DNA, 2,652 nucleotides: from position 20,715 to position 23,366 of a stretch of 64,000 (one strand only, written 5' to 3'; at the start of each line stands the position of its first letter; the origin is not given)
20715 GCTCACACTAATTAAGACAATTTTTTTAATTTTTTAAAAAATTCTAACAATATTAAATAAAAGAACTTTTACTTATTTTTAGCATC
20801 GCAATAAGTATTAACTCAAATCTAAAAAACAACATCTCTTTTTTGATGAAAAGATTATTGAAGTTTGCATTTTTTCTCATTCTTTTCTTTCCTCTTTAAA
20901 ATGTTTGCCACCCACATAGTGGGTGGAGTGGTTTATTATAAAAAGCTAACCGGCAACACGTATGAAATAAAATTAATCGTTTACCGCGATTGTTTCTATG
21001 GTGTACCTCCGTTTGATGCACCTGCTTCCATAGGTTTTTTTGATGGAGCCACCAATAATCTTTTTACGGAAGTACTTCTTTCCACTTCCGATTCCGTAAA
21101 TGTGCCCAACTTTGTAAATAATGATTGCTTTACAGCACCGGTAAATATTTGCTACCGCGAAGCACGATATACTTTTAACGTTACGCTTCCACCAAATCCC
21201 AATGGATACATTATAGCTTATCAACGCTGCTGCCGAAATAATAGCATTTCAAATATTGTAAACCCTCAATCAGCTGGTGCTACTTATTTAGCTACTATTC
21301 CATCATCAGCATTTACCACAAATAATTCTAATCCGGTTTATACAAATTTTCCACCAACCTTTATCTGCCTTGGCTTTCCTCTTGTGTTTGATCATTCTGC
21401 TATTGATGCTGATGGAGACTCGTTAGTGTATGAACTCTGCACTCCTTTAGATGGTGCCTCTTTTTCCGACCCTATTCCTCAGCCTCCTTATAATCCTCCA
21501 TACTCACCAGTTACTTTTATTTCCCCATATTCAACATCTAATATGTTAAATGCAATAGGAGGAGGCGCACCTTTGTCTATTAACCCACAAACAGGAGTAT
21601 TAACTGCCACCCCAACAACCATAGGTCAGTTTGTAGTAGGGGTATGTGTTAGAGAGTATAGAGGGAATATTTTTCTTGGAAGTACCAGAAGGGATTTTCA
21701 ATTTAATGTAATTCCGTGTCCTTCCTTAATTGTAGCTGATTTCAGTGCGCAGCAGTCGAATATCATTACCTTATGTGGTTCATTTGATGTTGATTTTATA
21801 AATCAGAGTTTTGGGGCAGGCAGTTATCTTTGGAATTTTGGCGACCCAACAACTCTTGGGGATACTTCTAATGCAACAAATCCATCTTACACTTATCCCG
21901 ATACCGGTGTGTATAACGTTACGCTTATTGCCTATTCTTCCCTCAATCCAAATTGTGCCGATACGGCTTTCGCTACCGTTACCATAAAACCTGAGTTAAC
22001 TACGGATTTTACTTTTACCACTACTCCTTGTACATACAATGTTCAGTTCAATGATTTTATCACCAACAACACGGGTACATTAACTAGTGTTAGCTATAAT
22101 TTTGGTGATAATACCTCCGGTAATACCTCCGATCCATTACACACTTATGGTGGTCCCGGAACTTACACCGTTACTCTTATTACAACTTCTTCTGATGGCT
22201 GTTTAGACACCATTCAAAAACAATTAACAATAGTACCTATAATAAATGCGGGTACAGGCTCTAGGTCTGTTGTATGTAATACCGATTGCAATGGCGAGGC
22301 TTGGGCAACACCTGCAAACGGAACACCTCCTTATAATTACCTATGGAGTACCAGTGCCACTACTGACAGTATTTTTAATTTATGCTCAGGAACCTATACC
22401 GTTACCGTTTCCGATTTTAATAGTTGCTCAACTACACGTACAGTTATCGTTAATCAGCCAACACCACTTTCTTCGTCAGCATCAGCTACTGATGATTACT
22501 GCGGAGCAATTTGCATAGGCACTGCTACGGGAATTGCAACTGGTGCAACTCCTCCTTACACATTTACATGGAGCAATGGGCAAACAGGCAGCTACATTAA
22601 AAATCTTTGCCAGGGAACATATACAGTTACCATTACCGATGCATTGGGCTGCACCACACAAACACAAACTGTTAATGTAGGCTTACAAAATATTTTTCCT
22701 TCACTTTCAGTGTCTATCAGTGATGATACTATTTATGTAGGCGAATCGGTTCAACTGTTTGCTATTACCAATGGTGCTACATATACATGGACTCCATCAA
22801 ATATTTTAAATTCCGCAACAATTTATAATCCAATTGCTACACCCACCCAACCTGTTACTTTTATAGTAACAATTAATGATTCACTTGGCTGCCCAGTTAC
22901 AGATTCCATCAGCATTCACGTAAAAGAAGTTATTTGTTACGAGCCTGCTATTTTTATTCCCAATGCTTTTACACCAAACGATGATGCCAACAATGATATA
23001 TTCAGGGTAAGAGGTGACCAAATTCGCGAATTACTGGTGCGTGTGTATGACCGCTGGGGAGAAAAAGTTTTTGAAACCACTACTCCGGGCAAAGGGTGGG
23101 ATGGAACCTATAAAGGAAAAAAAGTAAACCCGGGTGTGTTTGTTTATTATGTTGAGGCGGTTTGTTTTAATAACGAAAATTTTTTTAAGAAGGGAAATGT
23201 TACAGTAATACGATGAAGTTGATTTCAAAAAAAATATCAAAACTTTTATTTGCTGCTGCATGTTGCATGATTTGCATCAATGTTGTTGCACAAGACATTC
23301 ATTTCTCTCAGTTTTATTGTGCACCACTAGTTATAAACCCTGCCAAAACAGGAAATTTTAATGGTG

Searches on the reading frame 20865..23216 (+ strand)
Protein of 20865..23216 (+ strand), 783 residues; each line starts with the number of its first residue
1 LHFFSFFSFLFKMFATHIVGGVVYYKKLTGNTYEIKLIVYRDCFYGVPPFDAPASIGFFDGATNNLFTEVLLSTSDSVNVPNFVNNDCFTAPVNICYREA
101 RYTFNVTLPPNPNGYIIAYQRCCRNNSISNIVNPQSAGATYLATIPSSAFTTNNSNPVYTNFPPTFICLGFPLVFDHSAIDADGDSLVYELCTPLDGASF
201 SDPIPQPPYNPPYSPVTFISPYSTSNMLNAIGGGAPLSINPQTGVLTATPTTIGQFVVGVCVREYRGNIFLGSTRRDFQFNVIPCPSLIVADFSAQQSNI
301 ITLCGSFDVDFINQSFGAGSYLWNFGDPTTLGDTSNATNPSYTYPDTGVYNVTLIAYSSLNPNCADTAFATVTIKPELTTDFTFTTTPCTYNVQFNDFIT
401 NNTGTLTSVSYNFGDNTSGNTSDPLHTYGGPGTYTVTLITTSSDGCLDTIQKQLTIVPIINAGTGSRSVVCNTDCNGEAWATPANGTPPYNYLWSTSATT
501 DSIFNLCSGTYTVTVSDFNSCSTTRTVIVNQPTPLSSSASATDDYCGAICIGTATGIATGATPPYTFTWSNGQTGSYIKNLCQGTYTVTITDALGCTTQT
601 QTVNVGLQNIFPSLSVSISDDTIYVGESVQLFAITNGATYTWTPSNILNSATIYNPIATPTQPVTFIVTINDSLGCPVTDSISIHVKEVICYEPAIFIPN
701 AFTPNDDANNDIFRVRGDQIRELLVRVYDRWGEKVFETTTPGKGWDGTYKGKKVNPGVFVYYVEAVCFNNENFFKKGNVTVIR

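Call 64: search_protein_families(library=pfam, proteins=[window:20865-23216:+], max_evalue=0.00001)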
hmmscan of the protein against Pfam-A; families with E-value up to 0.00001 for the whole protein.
window:20865-23216:+ (783 aa): 4 families
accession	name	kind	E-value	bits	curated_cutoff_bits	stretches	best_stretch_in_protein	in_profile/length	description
PF18911.6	PKD_4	-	6.1e-22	77.9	27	2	392-452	19-79/85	PKD domain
PF13585.12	CHU_C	-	3.7e-16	59.5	27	1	697-780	2-85/86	CHU_C Type IX secretion signal domain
PF00801.26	PKD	-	4.4e-10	39.8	23.5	0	391-439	15-64/80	PKD domain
PF13573.12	SprB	-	6e-07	29.4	28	0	469-499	7-37/37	SprB repeat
